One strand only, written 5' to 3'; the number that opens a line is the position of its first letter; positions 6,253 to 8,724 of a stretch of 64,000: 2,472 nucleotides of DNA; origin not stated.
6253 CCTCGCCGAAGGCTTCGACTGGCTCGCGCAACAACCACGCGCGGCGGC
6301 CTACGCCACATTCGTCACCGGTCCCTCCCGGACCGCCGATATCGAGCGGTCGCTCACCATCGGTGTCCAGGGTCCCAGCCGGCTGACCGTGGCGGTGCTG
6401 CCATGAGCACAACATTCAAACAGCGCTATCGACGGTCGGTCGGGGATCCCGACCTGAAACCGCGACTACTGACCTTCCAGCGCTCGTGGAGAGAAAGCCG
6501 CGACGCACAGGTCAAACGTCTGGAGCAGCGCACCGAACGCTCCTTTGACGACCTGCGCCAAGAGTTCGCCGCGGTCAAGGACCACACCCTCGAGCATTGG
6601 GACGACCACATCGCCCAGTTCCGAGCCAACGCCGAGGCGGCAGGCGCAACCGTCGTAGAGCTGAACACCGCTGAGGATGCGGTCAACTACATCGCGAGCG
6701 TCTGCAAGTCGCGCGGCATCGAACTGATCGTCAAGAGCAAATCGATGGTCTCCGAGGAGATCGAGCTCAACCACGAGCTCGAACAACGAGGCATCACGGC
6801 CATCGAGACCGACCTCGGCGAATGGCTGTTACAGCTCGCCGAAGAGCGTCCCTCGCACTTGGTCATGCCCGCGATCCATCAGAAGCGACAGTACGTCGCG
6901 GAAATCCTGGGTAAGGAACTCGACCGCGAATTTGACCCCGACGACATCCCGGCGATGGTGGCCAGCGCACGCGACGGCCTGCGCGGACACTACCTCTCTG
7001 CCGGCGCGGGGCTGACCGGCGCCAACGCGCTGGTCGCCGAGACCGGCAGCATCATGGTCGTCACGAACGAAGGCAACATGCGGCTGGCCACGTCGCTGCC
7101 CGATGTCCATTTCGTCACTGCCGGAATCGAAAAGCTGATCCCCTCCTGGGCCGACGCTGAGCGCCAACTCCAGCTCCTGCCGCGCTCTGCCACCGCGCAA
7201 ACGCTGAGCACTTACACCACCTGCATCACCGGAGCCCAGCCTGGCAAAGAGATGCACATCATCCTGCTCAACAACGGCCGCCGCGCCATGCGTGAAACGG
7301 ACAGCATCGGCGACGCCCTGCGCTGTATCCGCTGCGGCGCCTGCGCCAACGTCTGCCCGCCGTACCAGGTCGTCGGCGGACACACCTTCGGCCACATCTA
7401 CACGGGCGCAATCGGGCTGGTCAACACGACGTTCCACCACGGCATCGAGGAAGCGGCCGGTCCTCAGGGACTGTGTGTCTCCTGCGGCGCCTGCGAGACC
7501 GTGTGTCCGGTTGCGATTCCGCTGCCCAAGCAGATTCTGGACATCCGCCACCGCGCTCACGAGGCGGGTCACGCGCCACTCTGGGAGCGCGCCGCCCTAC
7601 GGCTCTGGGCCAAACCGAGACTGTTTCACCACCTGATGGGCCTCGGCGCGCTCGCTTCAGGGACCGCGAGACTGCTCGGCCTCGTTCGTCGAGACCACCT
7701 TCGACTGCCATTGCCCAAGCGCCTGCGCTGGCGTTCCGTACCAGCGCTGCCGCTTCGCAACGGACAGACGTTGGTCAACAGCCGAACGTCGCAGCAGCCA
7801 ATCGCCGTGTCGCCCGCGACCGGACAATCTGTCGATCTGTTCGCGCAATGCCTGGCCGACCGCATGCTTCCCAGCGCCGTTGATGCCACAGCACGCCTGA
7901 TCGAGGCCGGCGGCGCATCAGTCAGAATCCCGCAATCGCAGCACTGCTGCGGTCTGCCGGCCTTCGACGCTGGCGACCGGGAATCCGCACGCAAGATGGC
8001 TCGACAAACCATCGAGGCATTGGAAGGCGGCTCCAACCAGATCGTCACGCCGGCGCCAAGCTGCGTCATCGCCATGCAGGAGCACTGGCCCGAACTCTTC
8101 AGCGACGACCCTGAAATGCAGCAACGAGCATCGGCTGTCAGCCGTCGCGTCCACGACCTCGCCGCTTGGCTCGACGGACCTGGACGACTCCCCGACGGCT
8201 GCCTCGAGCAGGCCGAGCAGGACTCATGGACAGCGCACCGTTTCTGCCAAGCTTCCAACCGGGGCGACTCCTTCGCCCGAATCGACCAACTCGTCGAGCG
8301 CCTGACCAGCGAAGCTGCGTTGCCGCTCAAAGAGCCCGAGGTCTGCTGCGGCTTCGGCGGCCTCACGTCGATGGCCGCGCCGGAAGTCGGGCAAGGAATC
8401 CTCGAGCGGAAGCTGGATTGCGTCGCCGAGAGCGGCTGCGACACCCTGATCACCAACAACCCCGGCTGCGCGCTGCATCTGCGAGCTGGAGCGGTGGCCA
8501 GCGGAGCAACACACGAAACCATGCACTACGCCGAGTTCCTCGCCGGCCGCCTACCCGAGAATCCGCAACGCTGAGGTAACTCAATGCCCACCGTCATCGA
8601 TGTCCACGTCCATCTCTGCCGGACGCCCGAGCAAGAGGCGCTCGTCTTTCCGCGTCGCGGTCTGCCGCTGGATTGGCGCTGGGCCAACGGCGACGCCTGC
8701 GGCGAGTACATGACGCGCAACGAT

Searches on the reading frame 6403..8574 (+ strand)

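Call 89: search_protein_families(library=pfam, proteins=[window:6403-8574:+], max_evalue=0.00001)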
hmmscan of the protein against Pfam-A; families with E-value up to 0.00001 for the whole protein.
window:6403-8574:+ (723 aa): 10 families
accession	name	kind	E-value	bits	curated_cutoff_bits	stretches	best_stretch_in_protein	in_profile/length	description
PF02589.21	LUD_dom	-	2.4e-40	138.7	22.6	1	70-279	1-165/189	LUD domain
PF02754.22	CCG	-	6.3e-21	74.7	20.6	2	478-558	2-84/85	Cysteine-rich domain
PF13183.11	Fer4_8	-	6.5e-14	52.7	27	1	305-372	2-68/68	4Fe-4S dicluster domain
PF12838.12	Fer4_7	-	6.1e-09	36.7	27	1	307-371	1-51/52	4Fe-4S dicluster domain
PF00037.32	Fer4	-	1.1e-07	31.8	21.1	0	304-319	4-19/24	4Fe-4S binding domain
PF13534.11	Fer4_17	-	8.4e-07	29.9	22.2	1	307-372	1-60/61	4Fe-4S dicluster domain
PF12837.12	Fer4_6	-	1.3e-06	28.5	25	0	305-323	6-23/24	4Fe-4S binding domain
PF12797.12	Fer4_2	-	2.5e-06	27.5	24.5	0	304-319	6-21/22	4Fe-4S binding domain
PF13187.11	Fer4_9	-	3.4e-06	27.4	27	0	307-370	1-49/52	4Fe-4S dicluster domain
PF12800.12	Fer4_4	-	6.7e-06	26.4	24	0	307-319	3-15/17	4Fe-4S binding domain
